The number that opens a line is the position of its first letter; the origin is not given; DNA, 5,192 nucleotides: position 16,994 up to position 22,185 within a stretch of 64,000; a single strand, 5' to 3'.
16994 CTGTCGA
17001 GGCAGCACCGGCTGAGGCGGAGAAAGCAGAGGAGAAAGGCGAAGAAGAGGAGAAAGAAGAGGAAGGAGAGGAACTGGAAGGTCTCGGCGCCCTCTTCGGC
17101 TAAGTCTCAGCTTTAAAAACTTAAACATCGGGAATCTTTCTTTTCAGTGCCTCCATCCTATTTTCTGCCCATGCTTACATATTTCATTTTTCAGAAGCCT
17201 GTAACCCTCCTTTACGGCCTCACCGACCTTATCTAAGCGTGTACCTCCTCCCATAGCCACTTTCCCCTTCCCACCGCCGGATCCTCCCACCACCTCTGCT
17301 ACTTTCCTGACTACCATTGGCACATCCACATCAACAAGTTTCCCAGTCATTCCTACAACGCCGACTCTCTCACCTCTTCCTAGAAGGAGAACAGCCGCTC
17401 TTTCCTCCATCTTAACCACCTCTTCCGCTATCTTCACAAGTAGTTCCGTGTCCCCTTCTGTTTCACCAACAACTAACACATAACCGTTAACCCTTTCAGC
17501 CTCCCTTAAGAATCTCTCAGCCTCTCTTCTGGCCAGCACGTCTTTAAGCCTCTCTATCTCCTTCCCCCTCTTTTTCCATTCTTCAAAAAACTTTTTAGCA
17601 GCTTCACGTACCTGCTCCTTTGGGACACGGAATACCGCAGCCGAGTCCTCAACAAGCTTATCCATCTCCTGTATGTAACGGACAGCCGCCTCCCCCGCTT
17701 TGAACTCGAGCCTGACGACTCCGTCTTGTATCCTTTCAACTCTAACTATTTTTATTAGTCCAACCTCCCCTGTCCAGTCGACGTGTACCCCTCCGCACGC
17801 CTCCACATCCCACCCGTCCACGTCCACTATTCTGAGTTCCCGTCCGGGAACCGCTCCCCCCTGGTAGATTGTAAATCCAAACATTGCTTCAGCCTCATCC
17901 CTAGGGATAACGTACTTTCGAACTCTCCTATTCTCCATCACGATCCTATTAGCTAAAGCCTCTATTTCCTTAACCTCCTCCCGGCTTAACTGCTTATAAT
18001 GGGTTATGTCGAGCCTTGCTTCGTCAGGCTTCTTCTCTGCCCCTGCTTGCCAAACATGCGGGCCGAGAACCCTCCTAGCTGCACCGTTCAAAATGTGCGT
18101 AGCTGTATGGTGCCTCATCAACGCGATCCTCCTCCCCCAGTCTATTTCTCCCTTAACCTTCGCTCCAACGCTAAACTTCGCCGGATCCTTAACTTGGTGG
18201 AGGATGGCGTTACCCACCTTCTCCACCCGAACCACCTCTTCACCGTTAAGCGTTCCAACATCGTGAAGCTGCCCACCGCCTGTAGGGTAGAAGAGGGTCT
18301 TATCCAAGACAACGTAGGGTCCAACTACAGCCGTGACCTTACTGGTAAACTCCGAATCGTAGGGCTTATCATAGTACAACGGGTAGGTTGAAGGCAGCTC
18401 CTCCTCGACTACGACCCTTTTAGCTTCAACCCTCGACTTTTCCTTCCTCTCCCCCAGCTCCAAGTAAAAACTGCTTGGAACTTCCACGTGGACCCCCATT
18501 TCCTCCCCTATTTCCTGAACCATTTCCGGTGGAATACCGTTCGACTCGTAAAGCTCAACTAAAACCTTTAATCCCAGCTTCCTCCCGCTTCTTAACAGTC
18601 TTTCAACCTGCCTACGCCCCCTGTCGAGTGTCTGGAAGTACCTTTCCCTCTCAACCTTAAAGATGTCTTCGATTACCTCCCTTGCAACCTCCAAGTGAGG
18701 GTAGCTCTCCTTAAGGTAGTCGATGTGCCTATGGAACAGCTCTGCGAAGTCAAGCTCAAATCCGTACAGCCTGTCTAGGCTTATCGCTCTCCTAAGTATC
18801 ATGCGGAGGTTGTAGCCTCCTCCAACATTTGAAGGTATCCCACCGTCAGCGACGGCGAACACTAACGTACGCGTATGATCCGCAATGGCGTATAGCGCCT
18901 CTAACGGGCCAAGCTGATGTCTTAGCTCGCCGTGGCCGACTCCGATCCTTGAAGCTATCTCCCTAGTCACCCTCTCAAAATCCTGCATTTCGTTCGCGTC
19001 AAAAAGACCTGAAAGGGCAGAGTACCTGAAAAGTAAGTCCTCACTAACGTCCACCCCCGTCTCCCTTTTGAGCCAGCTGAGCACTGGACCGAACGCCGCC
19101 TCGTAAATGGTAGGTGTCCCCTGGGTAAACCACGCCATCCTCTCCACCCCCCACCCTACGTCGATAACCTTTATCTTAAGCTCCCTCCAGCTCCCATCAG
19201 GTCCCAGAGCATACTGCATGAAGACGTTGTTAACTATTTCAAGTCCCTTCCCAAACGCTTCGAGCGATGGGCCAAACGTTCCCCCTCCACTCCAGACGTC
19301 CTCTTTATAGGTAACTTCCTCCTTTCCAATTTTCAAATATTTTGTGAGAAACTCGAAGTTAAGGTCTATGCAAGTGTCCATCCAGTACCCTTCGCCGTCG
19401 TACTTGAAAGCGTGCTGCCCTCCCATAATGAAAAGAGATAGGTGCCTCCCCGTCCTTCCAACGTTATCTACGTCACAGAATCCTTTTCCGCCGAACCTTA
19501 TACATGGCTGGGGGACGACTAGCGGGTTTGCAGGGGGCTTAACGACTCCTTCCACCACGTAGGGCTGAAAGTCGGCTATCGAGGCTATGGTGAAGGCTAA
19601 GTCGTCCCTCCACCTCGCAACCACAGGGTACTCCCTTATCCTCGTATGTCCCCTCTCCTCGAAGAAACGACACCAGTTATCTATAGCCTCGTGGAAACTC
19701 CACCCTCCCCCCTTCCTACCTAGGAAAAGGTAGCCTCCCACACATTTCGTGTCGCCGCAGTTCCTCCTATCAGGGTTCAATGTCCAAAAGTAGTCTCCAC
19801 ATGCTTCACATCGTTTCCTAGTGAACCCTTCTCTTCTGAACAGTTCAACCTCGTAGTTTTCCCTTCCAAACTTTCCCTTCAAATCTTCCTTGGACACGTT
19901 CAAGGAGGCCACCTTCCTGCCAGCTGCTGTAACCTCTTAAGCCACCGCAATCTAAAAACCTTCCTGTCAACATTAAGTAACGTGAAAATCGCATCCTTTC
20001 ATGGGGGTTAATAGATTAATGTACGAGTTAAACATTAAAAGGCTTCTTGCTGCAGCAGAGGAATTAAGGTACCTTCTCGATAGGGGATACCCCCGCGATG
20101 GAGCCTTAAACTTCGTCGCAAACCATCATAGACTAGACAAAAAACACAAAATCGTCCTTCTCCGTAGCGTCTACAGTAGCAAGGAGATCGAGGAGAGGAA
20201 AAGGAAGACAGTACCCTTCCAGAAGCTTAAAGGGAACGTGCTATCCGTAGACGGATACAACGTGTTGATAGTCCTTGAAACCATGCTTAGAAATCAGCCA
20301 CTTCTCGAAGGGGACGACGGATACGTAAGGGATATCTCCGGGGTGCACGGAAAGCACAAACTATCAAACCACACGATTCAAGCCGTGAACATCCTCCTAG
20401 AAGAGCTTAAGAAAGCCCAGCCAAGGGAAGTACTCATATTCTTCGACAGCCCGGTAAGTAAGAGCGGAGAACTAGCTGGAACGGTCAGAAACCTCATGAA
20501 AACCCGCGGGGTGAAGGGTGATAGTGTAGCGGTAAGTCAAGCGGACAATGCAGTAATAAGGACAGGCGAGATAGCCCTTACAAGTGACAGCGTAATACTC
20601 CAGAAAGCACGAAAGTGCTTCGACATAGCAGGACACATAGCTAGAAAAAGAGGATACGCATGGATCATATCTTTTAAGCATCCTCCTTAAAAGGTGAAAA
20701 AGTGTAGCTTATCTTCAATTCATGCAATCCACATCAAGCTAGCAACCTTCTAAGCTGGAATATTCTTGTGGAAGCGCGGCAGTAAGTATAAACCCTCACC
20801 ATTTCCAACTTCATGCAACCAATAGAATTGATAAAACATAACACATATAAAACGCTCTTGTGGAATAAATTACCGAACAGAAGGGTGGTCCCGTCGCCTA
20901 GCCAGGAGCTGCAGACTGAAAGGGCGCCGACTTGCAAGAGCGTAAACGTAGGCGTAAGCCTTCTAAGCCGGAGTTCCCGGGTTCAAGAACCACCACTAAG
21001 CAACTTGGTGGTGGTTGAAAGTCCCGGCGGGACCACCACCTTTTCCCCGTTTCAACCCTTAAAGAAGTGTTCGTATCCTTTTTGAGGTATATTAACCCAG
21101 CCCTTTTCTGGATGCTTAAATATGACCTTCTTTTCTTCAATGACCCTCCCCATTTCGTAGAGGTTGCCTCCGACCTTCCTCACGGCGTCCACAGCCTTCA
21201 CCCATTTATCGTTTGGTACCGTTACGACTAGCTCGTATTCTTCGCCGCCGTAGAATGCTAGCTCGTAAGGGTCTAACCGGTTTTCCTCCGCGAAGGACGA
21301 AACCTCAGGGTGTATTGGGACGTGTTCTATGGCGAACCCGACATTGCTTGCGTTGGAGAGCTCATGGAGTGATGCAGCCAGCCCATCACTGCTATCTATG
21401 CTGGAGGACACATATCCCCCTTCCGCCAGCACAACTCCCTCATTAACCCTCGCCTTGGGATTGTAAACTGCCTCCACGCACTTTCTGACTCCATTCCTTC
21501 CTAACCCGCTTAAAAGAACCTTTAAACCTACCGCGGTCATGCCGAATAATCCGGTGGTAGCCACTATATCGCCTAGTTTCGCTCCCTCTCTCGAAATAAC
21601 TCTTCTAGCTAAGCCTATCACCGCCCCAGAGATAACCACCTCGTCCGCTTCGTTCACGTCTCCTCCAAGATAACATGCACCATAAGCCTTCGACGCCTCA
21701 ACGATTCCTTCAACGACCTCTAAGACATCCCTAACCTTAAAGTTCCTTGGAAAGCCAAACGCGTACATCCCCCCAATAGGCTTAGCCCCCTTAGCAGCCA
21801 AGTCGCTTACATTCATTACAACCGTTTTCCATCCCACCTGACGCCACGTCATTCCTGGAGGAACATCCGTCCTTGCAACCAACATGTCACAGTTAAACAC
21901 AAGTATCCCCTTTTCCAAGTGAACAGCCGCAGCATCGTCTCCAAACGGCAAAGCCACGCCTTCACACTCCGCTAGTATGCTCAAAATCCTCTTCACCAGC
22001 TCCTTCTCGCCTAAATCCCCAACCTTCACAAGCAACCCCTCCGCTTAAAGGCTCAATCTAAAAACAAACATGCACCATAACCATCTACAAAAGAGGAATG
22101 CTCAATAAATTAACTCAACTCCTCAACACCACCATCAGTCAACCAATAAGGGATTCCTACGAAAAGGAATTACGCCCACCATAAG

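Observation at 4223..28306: Every tRNA in the window is multi-intronic: 16 introns in 6 genes in a probable Asgard archaeon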

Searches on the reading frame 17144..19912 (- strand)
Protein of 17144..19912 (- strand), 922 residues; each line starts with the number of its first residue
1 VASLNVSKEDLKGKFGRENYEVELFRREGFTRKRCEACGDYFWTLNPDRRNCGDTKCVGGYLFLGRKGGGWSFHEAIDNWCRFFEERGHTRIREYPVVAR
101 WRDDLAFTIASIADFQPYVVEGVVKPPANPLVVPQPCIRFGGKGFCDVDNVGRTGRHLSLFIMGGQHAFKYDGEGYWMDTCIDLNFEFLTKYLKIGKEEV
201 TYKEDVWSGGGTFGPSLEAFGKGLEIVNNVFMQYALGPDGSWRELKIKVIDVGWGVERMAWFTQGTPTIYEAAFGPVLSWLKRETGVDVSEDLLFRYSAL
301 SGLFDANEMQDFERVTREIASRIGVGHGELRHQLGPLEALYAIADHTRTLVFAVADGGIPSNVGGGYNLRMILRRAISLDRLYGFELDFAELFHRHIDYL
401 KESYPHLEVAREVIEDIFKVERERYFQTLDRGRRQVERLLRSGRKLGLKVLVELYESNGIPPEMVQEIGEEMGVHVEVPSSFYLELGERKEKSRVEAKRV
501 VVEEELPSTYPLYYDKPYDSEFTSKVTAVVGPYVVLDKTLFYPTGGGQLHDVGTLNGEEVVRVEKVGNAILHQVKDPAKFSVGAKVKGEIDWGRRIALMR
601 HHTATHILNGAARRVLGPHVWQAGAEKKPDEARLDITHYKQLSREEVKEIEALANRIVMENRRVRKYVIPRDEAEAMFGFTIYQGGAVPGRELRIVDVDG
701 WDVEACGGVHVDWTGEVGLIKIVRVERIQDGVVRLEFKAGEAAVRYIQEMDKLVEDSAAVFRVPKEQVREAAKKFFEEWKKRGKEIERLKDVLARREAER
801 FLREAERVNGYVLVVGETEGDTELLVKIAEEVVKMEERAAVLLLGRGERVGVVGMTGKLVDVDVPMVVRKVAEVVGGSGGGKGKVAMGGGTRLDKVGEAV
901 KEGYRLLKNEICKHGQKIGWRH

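Call 10: search_protein_families(library=pfam, proteins=[window:17144-19912:-])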
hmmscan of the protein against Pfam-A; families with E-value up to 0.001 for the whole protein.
window:17144-19912:- (922 aa): 3 families
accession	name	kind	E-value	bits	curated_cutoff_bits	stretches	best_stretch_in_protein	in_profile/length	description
PF01411.24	tRNA-synt_2c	-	3.2e-106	356.5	30.3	1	78-593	4-551/552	tRNA synthetases class II (A)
PF07973.19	tRNA_SAD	-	2.6e-13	50.2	24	1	693-736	1-44/44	Threonyl and Alanyl tRNA synthetase second additional domain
PF02272.25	DHHA1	-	2.9e-07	31.3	25.9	1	811-902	3-95/102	DHHA1 domain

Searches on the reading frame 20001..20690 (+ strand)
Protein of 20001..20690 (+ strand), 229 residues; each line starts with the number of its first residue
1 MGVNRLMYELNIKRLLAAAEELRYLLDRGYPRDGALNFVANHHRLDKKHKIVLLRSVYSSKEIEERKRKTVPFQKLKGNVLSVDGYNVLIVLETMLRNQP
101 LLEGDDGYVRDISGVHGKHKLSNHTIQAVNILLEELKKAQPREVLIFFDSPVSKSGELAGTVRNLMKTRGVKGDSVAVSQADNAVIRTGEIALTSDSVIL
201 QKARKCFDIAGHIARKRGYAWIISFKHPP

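Call 49: search_protein_families(library=pfam, proteins=[window:20001-20690:+])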
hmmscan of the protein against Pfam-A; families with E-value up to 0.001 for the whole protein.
window:20001-20690:+ (229 aa): 2 families
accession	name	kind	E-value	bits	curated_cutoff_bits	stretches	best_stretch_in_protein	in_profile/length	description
PF18481.7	DUF5616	-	7.8e-43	146.6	27.6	1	74-211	2-139/140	Domain of unknown function (DUF5616)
PF04256.18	DUF434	-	3.2e-21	75.2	27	1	14-69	1-56/56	Protein of unknown function (DUF434)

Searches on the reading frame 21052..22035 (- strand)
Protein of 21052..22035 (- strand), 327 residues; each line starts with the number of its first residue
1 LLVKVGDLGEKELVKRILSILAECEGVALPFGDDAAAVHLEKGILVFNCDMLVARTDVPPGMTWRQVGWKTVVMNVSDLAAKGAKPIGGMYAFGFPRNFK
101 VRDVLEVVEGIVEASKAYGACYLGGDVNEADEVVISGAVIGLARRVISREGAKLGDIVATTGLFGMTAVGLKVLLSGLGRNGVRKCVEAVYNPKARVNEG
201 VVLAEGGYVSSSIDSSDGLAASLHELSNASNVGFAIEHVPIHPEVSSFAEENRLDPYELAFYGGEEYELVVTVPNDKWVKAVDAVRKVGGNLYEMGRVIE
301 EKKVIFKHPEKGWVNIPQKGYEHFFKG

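Call 57: search_protein_families(library=pfam, proteins=[window:21052-22035:-], max_evalue=0.01)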
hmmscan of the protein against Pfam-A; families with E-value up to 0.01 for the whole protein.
window:21052-22035:- (327 aa): 2 families
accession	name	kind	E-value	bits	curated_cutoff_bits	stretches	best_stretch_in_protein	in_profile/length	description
PF00586.29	AIRS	-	1.4e-23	83.9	24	1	32-142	1-111/112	AIR synthase related protein, N-terminal domain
PF02769.27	AIRS_C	-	3.2e-09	37.6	23.1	1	189-305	40-152/156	AIR synthase related protein, C-terminal domain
